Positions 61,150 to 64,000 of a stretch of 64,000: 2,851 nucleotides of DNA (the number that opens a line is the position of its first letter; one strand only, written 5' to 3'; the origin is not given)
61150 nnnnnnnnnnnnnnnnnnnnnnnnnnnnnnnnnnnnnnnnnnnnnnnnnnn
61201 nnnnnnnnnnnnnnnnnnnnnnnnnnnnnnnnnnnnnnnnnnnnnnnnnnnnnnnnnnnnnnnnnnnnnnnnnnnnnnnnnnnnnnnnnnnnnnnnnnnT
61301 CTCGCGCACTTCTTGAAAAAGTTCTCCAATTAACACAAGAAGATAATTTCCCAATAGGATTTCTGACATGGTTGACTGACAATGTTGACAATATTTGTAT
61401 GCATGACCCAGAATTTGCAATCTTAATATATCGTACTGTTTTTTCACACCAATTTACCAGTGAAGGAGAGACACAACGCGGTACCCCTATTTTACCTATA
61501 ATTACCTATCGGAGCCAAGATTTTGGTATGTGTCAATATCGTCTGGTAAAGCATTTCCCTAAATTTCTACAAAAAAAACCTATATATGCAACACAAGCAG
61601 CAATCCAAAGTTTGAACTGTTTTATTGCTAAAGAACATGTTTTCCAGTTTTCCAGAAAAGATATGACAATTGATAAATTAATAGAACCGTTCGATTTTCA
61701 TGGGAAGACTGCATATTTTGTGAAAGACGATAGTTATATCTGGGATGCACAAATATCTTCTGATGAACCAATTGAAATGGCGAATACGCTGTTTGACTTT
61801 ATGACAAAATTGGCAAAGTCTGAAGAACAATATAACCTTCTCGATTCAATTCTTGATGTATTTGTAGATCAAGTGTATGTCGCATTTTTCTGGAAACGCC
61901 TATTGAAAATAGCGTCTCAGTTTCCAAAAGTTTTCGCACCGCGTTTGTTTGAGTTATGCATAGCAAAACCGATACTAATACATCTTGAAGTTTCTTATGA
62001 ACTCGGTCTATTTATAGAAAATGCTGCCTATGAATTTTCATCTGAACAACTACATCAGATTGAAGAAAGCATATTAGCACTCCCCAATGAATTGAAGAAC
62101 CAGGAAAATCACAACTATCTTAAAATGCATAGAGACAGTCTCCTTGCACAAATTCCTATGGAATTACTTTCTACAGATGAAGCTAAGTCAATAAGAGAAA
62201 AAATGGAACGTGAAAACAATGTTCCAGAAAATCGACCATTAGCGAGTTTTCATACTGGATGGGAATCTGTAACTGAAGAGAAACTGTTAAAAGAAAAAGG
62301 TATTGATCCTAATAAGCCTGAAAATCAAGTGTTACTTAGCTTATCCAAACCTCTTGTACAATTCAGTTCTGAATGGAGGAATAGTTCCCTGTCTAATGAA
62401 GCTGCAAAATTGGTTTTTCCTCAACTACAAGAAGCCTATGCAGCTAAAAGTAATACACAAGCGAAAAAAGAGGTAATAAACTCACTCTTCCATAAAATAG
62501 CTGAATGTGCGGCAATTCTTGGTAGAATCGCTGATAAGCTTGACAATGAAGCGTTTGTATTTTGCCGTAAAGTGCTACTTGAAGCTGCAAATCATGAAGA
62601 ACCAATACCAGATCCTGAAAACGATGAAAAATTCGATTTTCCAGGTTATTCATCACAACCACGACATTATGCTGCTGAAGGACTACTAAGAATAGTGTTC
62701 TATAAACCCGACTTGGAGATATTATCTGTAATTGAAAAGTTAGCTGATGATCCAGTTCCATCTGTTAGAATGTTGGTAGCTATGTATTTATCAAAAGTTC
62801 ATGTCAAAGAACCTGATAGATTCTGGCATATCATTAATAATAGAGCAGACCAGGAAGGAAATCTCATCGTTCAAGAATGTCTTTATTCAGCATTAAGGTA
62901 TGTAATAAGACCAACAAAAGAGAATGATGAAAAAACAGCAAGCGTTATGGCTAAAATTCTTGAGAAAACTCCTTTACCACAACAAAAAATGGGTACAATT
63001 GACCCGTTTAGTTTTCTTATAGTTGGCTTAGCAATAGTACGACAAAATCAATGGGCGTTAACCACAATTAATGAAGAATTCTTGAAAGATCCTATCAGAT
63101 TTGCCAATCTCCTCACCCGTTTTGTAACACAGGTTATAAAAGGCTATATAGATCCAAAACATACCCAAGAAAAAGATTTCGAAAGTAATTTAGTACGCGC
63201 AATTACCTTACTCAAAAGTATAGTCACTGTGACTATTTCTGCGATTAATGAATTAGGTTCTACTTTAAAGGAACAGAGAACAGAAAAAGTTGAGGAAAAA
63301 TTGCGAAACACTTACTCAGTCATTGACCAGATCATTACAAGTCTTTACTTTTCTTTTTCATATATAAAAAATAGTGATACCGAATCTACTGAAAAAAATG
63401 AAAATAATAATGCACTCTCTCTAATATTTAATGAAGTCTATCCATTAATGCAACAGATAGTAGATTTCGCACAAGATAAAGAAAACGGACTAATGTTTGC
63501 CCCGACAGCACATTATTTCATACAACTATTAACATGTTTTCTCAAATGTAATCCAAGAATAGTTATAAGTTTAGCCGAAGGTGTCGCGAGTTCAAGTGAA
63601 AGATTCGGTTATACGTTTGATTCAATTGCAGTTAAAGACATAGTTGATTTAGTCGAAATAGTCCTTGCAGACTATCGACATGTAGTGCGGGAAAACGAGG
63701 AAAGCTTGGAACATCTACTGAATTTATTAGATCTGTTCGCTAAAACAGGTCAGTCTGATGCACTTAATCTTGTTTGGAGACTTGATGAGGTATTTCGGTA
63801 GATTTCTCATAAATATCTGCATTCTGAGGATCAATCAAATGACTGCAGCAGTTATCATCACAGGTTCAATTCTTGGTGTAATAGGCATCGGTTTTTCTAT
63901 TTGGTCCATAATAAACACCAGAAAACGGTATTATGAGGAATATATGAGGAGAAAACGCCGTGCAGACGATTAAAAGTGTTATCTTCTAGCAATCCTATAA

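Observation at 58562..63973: Candidate undescribed SIR2-based defense system: split SIR2 effector plus 1353-aa STAND-like P-loop NTPase (plus a small TM protein), beside a Type IIG R-M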

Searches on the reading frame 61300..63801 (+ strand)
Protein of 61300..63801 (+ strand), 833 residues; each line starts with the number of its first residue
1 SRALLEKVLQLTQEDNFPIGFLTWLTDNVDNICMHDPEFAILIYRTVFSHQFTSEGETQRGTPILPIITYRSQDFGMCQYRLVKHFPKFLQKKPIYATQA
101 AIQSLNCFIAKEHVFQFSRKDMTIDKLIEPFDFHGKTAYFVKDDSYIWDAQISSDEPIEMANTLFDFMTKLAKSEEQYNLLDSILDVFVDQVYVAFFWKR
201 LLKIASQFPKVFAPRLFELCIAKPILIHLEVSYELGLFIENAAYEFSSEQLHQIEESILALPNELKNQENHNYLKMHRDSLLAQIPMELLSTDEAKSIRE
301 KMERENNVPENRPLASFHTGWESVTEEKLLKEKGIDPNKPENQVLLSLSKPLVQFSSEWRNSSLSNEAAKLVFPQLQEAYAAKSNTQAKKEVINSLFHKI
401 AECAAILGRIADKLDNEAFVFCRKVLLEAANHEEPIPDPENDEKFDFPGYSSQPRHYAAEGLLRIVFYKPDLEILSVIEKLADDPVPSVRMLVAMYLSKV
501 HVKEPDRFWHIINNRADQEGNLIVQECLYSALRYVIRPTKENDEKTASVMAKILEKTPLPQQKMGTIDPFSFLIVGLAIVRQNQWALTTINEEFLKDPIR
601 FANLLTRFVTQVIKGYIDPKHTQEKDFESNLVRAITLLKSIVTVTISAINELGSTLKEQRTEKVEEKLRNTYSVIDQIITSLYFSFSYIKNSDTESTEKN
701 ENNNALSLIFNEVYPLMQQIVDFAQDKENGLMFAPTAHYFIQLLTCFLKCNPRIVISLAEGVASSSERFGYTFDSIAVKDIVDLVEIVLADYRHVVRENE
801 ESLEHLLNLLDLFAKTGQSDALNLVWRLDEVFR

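Call 73: predict_structure(alignment_id=A3)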
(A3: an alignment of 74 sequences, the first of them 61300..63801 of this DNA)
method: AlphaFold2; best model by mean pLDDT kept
length: 833 residues; sequences in the alignment: 74
mean_pLDDT: 90.1   pTM: 0.75
mean pLDDT of the five models: 90.1, 90.0, 89.9, 89.1, 88.6
residues with pLDDT >= 90: 574; 70-90: 203; 50-70: 44; < 50: 12
segments of 3 or more residues with pLDDT < 50: 562-565, 693-700
pLDDT, mean of each block of 10 residues (from residue 1): 87 82 91 94 94 73 74 89 97 98 96 77 88 96 91 77 98 96 97 97 98 97 95 98 98 98 78 92 97 97 94 78 75 89 93 95 92 97 91 95 97 95 98 96 88 96 94 97 98 96 95 95 92 83 94 77 63 95 96 95 93 92 91 98 97 90 90 97 82 46 81 97 93 94 92 95 92 84 88 86 90 77 68 58
secondary structure, 60 per line:
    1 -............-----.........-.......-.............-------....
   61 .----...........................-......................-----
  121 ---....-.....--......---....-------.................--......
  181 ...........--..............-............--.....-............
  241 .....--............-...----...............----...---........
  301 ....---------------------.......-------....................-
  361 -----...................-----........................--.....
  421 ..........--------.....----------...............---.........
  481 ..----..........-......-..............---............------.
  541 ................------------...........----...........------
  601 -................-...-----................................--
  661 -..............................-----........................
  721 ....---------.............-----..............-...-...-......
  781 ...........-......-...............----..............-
elements in order (helices of 4 or more, strands of 3 or more residues): H2-13 H19-27 H29-35 H37-49 E57-61 E66-70 H71-92 H94-115 H124-127 E129-133 E136-141 H145-148 H156-172 H175-191 H195-207 H209-220 H223-227 H229-245 H248-259 H268-282 H293-304 H326-332 H340-359 H366-384 H390-413 H416-430 H439-443 H454-468 H472-482 H487-496 H498-503 H505-518 H522-533 H540-556 H569-579 H584-594 H602-617 H627-658 H662-691 H697-724 H734-746 H752-765 H775-791 H793-798 H800-814 H819-832

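Call 75: fold_search(model_id=the predicted structure, library=pdb)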
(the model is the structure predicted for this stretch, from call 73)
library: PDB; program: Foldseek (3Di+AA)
matches with E <= 10: 1108; with E <= 0.001: 130
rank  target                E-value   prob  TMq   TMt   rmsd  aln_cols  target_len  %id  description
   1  8dgf_B                4.4e-07  1.00  0.36  0.23  15.8       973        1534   13  Avs4 bound to phage PhiV-1 portal (released 2022-08-03)
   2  8dgf_A                6.1e-07  1.00  0.34  0.22  16.8       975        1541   12  Avs4 bound to phage PhiV-1 portal (released 2022-08-03)
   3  7q3l_A                7.1e-06  1.00  0.19  0.20  20.0       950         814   11  Human 17S U2 snRNP 5' domain (released 2022-03-30)
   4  7q4o_A                1.9e-05  1.00  0.22  0.22  20.1       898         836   12  Substrate-bound A-like U2 snRNP (released 2022-03-30)
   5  7abh_u                1.9e-05  1.00  0.20  0.18  20.2       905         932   12  Human pre-Bact-2 spliceosome (SF3b/U2 snRNP portion) (released 2020-12-09)
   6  5h2v_A                3.1e-05  1.00  0.26  0.22  25.0      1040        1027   11  Crystal structure of the karyopherin Kap121p bound to the SUMO protease Ulp1p (released 2016-12-14)
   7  5ife_C                3.1e-05  1.00  0.18  0.18  21.0       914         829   12  Crystal structure of the human SF3b core complex (released 2016-10-26)
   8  5j3v_A                3.8e-05  1.00  0.20  0.20  25.1       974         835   12  Crystal structure of human Karyopherin-beta2 bound to the histone H3 tail (released 2016-09-21)
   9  6m6x_C                3.9e-05  1.00  0.16  0.14  23.2      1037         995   10  Oridonin in complex with CRM1#-Ran-RanBP1 (released 2021-03-17)
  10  3vyc                  4.2e-05  1.00  0.23  0.21  21.1      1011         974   10  Crystal structure of unliganded Saccharomyces cerevisiae CRM1 (Xpo1p) (released 2012-11-28)
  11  8qo9_B1               4.3e-05  1.00  0.19  0.18  20.2       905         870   12  Cryo-EM structure of a human spliceosomal B complex protomer (released 2024-01-24)
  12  6y5q_u                4.5e-05  1.00  0.20  0.20  20.4       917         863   12  human 17S U2 snRNP (released 2020-06-17)
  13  3w3y_A                5.0e-05  1.00  0.26  0.22  22.6       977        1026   12  Crystal structure of Kap121p bound to Nup53p (released 2013-04-10)
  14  7uxc_A                5.0e-05  1.00  0.16  0.08  32.5      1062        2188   11  cryo-EM structure of the mTORC1-TFEB-Rag-Ragulator complex with symmetry expansion (released 2022-11-30)
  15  7dbg_C                5.5e-05  1.00  0.17  0.15  23.2      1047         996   11  Yeast CRM1e (apo) in complex with Ran-RanBP1 (released 2021-09-29)
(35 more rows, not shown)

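Call 83: find_related_loci(query=A3, collection=viral_contigs, flank=5000)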
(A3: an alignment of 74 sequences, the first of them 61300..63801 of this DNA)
Query A3 (833 aa) in viral_contigs; peptide patterns used: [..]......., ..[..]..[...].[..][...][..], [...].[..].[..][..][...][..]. (x = any residue, [..] = any of these).
265 stretches matched a pattern; 1 encode a relative of the query (tblastn E <= 1e-3); 1 distinct loci.
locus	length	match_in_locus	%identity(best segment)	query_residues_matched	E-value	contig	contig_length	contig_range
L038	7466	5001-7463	26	1-833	1e-81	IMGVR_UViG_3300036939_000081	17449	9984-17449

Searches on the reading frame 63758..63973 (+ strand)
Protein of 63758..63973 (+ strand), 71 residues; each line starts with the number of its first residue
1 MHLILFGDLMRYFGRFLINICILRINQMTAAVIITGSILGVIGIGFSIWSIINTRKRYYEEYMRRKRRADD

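Call 3: search_protein_families(library=pfam, proteins=[window:63758-63973:+], max_evalue=0.1)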
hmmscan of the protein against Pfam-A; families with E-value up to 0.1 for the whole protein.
window:63758-63973:+ (71 aa): 0 families

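Call 4: search_protein_families(library=padloc, proteins=[window:63758-63973:+], max_evalue=0.1)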
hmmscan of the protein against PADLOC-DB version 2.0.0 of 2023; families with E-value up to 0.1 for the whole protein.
window:63758-63973:+ (71 aa): 0 families

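Call 5: search_protein_families(library=ncbifam, proteins=[window:63758-63973:+], max_evalue=0.1)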
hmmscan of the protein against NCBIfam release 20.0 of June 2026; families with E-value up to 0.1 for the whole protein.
window:63758-63973:+ (71 aa): 2 families
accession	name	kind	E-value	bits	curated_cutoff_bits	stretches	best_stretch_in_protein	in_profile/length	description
NF002210.0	PRK01100.1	equivalog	0.019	14.7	282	1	15-64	158-207/210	accessory gene regulator ArgB-like protein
TIGR04402.2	mob_CxxC_CxxC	subfamily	0.044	14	70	1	27-66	55-94/180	mobilome CxxCx(11)CxxC protein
